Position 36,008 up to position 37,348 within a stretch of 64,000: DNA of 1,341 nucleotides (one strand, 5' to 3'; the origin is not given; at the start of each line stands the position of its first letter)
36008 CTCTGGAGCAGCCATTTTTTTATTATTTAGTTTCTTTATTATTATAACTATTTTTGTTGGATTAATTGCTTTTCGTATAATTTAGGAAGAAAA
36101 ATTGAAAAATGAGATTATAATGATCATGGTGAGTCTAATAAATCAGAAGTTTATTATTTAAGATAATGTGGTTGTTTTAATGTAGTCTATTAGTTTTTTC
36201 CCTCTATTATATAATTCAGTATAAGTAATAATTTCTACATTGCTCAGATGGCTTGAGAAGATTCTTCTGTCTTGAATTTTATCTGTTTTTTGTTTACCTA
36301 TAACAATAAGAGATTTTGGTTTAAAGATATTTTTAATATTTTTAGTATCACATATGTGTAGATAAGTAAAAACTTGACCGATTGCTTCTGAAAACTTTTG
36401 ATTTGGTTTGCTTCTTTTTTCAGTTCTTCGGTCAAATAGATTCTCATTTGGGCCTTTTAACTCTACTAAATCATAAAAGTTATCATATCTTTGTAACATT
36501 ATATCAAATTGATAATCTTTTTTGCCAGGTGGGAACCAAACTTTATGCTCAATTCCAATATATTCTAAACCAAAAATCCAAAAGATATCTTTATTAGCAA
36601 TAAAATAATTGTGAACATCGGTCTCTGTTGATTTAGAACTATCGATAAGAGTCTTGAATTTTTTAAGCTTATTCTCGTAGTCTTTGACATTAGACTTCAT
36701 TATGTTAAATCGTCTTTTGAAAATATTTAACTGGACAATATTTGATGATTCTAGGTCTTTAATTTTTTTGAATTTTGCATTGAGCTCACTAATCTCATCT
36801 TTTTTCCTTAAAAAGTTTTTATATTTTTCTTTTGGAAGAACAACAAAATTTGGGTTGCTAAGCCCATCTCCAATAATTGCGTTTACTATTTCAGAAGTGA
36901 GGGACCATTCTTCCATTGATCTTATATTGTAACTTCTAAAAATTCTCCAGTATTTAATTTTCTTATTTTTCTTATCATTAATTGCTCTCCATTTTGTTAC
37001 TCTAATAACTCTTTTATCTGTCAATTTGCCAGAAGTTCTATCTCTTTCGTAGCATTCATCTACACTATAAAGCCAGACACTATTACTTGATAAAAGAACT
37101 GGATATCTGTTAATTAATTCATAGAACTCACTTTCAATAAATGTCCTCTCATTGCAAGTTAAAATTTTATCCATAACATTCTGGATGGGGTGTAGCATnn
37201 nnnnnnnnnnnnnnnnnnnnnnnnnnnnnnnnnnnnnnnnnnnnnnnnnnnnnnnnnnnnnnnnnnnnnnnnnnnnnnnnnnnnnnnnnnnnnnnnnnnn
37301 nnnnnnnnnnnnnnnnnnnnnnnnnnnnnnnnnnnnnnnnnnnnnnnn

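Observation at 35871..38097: Candidate defence module: Shedu-like nuclease flanked by small membrane proteins inside the element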

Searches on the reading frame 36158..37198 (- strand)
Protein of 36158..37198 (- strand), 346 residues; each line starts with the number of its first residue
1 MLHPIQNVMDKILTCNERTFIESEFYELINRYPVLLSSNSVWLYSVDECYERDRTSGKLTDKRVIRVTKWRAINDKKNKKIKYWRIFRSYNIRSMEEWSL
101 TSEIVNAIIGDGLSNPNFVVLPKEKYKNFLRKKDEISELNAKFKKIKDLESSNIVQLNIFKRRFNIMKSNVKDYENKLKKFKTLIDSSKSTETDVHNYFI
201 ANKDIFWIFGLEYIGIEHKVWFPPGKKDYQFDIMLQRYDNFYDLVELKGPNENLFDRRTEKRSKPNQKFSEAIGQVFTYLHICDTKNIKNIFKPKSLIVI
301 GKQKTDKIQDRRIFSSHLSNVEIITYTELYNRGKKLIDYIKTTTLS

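Call 3: search_protein_families(library=pfam, proteins=[window:36158-37198:-], max_evalue=1)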
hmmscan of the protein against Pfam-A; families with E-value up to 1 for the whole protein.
window:36158-37198:- (346 aa): 3 families
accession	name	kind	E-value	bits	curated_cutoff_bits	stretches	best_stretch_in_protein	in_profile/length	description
PF14082.12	SduA_C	-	5.7e-16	59.5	27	1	190-330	2-159/159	Shedu protein SduA, C-terminal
PF20237.3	DUF6594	-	0.004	17.5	30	1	127-266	26-152/238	Family of unknown function (DUF6594)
PF22037.2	PSD13_N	-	0.025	15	27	1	125-199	64-142/224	PSD13 N-terminal repeats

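Call 4: search_protein_families(library=padloc, proteins=[window:36158-37198:-], max_evalue=1)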
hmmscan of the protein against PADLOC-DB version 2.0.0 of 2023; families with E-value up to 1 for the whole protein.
window:36158-37198:- (346 aa): 13 families
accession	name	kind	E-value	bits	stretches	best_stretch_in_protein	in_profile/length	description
PDLC00389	SduA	-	9.9e-16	56.3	1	131-343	167-379/383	DUF4263 domain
PDLC00405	SduA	-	5.7e-12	43.8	1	169-341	135-313/323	DUF4263 domain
PDLC00401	SduA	-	6.1e-12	43.7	1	171-333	221-393/404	DUF4263 domain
PDLC00385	SduA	-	5.7e-10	37.1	1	127-337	90-314/319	DUF4263 domain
PDLC00402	SduA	-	1.1e-09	35.8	1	196-342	180-336/354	DUF4263 domain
PDLC00391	SduA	-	5.3e-08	30.4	1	173-338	185-400/402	DUF4263 domain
PDLC00397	SduA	-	7.8e-08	30.3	2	244-334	115-219/227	DUF4263 domain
PDLC00390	SduA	-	7.8e-07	26.6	1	204-339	185-336/339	DUF4263 domain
PDLC00394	SduA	-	7.7e-06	23.2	1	291-338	328-384/392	DUF4263 domain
PDLC00400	SduA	-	1.5e-05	22.6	1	234-341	176-297/308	DUF4263 domain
PDLC00406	SduA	-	2.2e-05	22.6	1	268-341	238-326/326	DUF4263 domain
PDLC00380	SduA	-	0.00051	16.7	1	240-339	353-467/480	DUF4263 domain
PDLC00384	SduA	-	0.0039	14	1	244-340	349-459/476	DUF4263 domain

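Call 20: find_homologous_proteins(query=window:36158-37198:-, max_evalue=0.001)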
Query window:36158-37198:- (346 aa): 51 proteins with E <= 0.001 among 2183 candidates.
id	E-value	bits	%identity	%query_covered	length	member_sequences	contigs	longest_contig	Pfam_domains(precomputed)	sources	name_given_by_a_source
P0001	1.1e-220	750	100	98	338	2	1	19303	PF14082.13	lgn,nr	nr:DUF4263 domain-containing protein [Candidatus Woesearchaeota archaeon]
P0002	3.6e-128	446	60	95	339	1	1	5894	PF14082.13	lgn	-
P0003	8.1e-127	441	58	97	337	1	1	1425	PF14082.13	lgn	-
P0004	8.1e-123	428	57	95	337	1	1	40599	PF14082.13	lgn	-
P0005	2.3e-122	426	56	94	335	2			PF14082.13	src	-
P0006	1.1e-112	395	54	98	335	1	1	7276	PF14082.13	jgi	-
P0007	4.6e-108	379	52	97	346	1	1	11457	PF14082.13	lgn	-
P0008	1.3e-107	378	51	97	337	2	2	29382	PF14082.13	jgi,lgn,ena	-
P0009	1.9e-107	377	52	96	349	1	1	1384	PF14082.13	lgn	-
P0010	2.9e-107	377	51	97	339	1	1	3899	PF14082.13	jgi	jgi:hypothetical protein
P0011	3.9e-103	363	50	94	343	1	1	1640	PF14082.13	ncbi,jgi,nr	ncbi:MAG: DUF4263 domain-containing protein [ANME-2 cluster archaeon]|jgi:hypothetical protein|nr:DU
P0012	1.8e-97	345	50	94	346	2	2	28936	PF14082.13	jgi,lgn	jgi:vacuolar-type H+-ATPase subunit I/STV1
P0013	1.6e-96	342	51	94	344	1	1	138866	PF14082.13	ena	-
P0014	7.6e-96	339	48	94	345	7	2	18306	PF14082.13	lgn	-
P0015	1.6e-93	332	48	97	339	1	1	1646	PF14082.13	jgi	jgi:hypothetical protein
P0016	2.6e-92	328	47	97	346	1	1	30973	PF14082.13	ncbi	ncbi:MAG: DUF4263 domain-containing protein [Thermoplasmata archaeon]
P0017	2.1e-89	318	47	96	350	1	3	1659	PF14082.13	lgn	-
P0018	5.0e-88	314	45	95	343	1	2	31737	PF14082.13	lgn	-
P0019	9.9e-87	309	44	97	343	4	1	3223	PF14082.13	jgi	jgi:hypothetical protein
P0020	1.4e-86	309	46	94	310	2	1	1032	PF14082.13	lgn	-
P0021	1.3e-85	306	43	95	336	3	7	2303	PF14082.13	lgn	-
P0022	2.1e-84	302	46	94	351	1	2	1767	PF14082.13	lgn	-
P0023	2.5e-84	301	44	96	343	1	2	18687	PF14082.13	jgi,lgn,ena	-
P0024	6.2e-83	297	46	95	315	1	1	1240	PF14082.13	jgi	jgi:hypothetical protein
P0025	6.3e-83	297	45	97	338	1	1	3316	PF14082.13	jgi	jgi:hypothetical protein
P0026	2.1e-81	292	45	94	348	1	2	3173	PF14082.13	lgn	-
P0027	1.4e-80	289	42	96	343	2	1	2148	PF14082.13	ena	-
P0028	6.1e-78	280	45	93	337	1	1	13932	PF14082.13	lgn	-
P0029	2.0e-77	279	45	93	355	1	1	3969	PF14082.13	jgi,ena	-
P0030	2.7e-77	278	42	92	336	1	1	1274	PF14082.13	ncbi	-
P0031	3.9e-74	268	42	94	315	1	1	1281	PF14082.13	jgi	jgi:hypothetical protein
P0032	7.4e-74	267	44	97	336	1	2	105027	PF14082.13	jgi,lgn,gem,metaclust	metaclust:\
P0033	4.7e-73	264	43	96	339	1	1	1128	PF14082.13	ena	-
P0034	1.9e-72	262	45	94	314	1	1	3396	PF14082.13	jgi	jgi:hypothetical protein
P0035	2.2e-72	262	41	94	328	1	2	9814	PF14082.13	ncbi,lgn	-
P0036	5.4e-72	261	41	96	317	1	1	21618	PF14082.13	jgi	jgi:hypothetical protein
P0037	3.1e-71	258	42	93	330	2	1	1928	PF14082.13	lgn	-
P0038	5.0e-71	258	43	94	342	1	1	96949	PF14082.13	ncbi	ncbi:MAG: Shedu anti-phage system protein SduA domain-containing protein [Chloroflexota bacterium]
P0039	3.9e-70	255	42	91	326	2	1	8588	PF14082.13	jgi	jgi:DNA-directed RNA polymerase subunit F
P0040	5.5e-70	254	42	94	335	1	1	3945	PF14082.13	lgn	-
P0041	3.7e-67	245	43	96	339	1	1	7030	PF14082.13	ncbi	-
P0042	3.7e-67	245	41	94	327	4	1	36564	PF14082.13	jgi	-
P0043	3.1e-66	242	43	94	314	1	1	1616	PF14082.13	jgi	jgi:hypothetical protein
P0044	3.2e-64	235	37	93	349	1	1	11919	PF14082.13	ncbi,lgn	-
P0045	1.1e-61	227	52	60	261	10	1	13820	PF14082.13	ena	-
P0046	1.7e-60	223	41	80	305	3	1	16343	PF14082.13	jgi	jgi:hypothetical protein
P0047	1.6e-58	217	51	62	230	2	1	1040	PF14082.13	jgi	jgi:hypothetical protein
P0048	4.7e-58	215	41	95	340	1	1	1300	PF14082.13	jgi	jgi:hypothetical protein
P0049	2.5e-57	213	36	91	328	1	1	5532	PF14082.13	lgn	-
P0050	8.5e-56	208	38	93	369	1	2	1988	PF14082.13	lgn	-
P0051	7.0e-55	205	37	94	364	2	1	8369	PF14082.13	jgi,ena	-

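Call 21: search_solved_structures(query=window:36158-37198:-, max_evalue=1, show_alignments=2)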
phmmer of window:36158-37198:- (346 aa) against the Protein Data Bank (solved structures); distinct sequences matched with E-value up to 1: 0.

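Call 22: find_encoding_contigs(protein=P0001, flank=10000, max_places=3)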
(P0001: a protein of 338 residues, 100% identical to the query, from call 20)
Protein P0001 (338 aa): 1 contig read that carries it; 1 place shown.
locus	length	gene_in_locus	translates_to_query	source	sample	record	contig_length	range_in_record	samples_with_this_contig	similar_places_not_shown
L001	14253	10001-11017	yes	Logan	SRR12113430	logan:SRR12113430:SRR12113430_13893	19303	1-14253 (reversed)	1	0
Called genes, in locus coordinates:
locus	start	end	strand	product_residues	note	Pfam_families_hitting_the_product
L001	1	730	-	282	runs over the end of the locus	-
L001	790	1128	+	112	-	-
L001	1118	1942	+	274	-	-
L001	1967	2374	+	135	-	-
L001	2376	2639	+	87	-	-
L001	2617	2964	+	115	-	-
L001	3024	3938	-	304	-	-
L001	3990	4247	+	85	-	-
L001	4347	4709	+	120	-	-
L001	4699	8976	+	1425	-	PF01674:Lipase_2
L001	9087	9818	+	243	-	-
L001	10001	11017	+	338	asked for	PF14082:SduA_C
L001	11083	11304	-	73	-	-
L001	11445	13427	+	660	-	-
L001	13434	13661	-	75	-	PF07927:HicA_toxin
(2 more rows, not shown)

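Call 23: find_encoding_contigs(protein=P0004, flank=6000, max_places=3)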
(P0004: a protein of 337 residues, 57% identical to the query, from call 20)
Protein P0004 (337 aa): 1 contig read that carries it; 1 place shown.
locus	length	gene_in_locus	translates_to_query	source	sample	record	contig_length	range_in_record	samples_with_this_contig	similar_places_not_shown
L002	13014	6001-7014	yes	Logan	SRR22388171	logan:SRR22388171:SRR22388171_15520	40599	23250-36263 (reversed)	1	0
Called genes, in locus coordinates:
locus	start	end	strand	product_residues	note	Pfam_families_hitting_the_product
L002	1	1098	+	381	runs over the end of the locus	PF00398:RrnaAD (weak), PF09445:Methyltransf_15, PF13847:Methyltransf_31, PF08241:Methyltransf_11 (weak), PF13649:Methyltransf_25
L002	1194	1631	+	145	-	PF01850:PIN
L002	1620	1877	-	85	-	-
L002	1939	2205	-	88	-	-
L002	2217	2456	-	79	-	PF00462:Glutaredoxin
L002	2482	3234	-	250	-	PF01790:LGT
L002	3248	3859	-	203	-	PF07314:Lit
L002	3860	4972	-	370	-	PF01142:TruD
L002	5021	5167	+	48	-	-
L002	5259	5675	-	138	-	-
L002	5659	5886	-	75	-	PF13392:HNH_3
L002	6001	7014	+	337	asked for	PF14082:SduA_C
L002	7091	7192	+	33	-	-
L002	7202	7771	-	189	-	-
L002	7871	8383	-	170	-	-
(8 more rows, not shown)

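Call 24: find_encoding_contigs(protein=P0002, flank=5000, max_places=2)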
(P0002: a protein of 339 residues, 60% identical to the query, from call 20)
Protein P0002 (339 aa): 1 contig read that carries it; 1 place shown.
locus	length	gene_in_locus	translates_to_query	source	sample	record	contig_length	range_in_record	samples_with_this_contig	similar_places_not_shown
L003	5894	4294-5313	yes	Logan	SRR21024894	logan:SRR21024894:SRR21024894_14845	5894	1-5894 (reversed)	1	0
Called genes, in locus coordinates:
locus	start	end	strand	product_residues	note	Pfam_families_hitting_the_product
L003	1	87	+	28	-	?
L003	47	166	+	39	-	-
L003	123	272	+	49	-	-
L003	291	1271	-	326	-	PF04471:Mrr_cat (weak)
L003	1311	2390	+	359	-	-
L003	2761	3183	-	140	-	-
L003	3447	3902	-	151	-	-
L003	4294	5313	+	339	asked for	PF14082:SduA_C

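Call 25: find_encoding_contigs(protein=P0007, flank=5000, max_places=2)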
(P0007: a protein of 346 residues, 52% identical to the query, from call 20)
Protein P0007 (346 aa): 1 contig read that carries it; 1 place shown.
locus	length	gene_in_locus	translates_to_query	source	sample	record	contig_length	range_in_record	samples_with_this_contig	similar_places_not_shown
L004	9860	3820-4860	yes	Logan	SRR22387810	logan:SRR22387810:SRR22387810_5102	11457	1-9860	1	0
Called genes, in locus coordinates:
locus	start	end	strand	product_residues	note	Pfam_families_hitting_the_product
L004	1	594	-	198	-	?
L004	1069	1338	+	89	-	PF08817:YukD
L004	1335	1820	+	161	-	-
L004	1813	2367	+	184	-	-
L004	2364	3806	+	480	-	PF27312:BilD_N, PF00899:ThiF (faint)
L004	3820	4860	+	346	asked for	PF14082:SduA_C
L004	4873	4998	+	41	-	-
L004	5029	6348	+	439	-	-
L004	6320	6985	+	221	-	-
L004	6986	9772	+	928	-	PF02463:SMC_N, PF13175:AAA_15, PF13304:AAA_21 (weak), PF13476:AAA_23, PF13555:AAA_29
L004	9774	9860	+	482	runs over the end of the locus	PF23947:DUF7281 (faint), PF09983:JetD_C, PF21180:TOP6A-Spo11_Toprim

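Call 26: find_encoding_contigs(protein=P0008, flank=5000, max_places=2)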
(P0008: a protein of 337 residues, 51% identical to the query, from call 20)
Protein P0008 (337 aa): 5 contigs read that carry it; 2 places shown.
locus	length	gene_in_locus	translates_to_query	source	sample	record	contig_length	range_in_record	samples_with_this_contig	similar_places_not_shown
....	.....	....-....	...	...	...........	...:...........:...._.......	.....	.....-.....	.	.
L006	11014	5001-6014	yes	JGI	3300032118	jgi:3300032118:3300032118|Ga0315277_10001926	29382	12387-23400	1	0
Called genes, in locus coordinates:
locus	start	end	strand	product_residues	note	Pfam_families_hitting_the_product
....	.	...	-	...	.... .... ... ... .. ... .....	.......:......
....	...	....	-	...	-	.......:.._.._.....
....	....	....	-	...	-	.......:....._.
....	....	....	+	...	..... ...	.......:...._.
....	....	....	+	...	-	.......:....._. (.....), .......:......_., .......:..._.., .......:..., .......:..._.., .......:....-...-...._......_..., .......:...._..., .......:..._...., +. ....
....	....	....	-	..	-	-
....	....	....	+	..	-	-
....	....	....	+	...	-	-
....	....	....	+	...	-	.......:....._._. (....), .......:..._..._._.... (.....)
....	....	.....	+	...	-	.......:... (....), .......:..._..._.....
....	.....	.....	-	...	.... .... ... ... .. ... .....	-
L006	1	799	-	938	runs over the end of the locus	PF04851:ResIII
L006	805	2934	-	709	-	PF01555:N6_N4_Mtase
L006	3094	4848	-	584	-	PF03235:GmrSD_N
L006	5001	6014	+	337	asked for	PF14082:SduA_C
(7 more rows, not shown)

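Call 27: find_encoding_contigs(protein=P0013, flank=5000, max_places=2)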
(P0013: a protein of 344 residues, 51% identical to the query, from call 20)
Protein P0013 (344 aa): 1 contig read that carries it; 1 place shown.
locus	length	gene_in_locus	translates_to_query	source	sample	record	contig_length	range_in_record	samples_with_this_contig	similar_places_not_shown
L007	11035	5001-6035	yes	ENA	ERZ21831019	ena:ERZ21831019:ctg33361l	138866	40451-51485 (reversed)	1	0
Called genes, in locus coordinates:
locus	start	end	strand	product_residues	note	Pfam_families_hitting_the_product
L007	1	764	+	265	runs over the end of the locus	PF19810:HFX_2341_N, PF22665:WHD_DUF6293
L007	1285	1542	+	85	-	PF25213:HVO_A0261_N, PF09339:HTH_IclR (faint), PF12840:HTH_20, PF12802:MarR_2 (weak), PF01047:MarR (weak)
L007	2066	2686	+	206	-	-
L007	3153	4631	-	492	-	PF13271:DUF4062, PF13749:HATPase_c_4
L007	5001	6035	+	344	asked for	PF14082:SduA_C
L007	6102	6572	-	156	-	-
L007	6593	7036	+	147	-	PF00075:RNase_H, PF13456:RVT_3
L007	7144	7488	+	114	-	-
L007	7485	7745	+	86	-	PF05016:ParE_toxin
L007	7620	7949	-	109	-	-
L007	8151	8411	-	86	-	-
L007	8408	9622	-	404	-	-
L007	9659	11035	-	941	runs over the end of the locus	PF13415:Beta-prop_FBX42, PF24681:Kelch_KLHDC2_KLHL20_DRC7, PF24981:Beta-prop_ATRN-LZTR1 (weak), PF13415:Beta-prop_FBX42 (weak), PF15902:Sortilin-Vps10 (weak), PF24681:Kelch_KLHDC2_KLHL20_DRC7, PF13415:Beta-prop_FBX42, PF07250:Glyoxal_oxid_N (weak), +9 more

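Call 29: find_encoding_contigs(protein=P0016, flank=5000, max_places=2)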
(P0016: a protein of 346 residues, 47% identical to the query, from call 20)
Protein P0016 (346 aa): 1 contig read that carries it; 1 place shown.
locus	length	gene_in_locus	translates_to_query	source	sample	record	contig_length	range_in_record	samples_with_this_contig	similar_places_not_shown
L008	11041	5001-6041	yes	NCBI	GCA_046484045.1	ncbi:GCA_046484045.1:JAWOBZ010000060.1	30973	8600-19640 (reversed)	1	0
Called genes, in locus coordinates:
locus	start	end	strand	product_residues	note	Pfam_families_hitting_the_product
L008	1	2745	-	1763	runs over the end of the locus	PF00082:Peptidase_S8, PF15418:DUF4625 (faint), PF18911:PKD_4, PF22352:K319L-like_PKD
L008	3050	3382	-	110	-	-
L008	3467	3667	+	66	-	-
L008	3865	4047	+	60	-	-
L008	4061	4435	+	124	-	-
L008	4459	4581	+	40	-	-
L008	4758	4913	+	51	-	-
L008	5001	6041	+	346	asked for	PF14082:SduA_C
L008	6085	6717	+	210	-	-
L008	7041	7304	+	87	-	PF04434:SWIM (weak)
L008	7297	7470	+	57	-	-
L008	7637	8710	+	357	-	-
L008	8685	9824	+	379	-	-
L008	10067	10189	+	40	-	-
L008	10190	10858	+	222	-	-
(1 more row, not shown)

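Call 30: find_encoding_contigs(protein=P0012, flank=5000, max_places=2)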
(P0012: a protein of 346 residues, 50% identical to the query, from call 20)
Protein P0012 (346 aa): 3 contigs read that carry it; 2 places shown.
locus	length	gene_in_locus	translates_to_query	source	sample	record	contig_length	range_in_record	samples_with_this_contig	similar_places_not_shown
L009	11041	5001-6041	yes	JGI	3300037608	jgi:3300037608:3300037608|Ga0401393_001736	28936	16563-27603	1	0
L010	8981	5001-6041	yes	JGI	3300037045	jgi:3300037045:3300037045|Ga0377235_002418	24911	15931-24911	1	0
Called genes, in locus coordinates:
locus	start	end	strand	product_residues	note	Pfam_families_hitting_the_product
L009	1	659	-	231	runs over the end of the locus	PF02463:SMC_N (faint), PF00005:ABC_tran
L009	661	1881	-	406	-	PF12704:MacB_PCD, PF02687:FtsX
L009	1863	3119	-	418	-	PF07705:CARDB (faint)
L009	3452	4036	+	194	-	PF13022:HTH_Tnp_1_2 (weak), PF00440:TetR_N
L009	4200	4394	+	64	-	-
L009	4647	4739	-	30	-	-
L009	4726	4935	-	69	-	-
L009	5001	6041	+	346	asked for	PF14082:SduA_C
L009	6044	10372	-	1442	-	PF20720:nSTAND3 (faint), PF00580:UvrD-helicase (weak), PF13086:AAA_11, PF13245:AAA_19 (weak), PF13604:AAA_30 (weak), PF13087:AAA_12, PF04480:DUF559 (weak), PF18741:MTES_1575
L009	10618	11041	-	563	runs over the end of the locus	PF00749:tRNA-synt_1c, PF03950:tRNA-synt_1c_C, PF20974:tRNA-synt_1c_C2 (weak)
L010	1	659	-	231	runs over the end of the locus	PF02463:SMC_N (faint), PF00005:ABC_tran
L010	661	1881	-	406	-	PF12704:MacB_PCD, PF02687:FtsX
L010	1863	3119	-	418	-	PF07705:CARDB (faint)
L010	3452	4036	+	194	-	PF13022:HTH_Tnp_1_2 (weak), PF00440:TetR_N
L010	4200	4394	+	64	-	-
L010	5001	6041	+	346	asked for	PF14082:SduA_C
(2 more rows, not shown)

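Call 31: find_encoding_contigs(protein=P0038, flank=5000, max_places=2)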
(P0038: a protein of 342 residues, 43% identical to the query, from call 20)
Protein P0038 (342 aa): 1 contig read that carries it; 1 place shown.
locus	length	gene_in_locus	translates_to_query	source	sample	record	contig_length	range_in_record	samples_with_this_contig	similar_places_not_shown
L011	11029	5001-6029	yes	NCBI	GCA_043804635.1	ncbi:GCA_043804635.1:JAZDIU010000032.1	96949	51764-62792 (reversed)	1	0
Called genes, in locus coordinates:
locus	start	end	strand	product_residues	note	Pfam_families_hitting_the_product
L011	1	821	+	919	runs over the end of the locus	-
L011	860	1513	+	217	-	-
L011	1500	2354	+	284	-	PF01555:N6_N4_Mtase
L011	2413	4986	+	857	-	PF01624:MutS_I, PF05188:MutS_II, PF05192:MutS_III, PF05190:MutS_IV, PF00488:MutS_V, PF27441:MutS_C (weak)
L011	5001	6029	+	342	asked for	PF14082:SduA_C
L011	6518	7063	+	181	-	PF00881:Nitroreductase, PF14512:TM1586_NiRdase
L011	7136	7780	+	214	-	PF04307:YdjM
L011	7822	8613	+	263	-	PF05096:Glu_cyclase_2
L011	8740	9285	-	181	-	PF04060:FeS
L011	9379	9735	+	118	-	PF07883:Cupin_2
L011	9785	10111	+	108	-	PF14114:DUF4286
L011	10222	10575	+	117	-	PF14114:DUF4286 (weak)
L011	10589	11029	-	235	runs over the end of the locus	PF00753:Lactamase_B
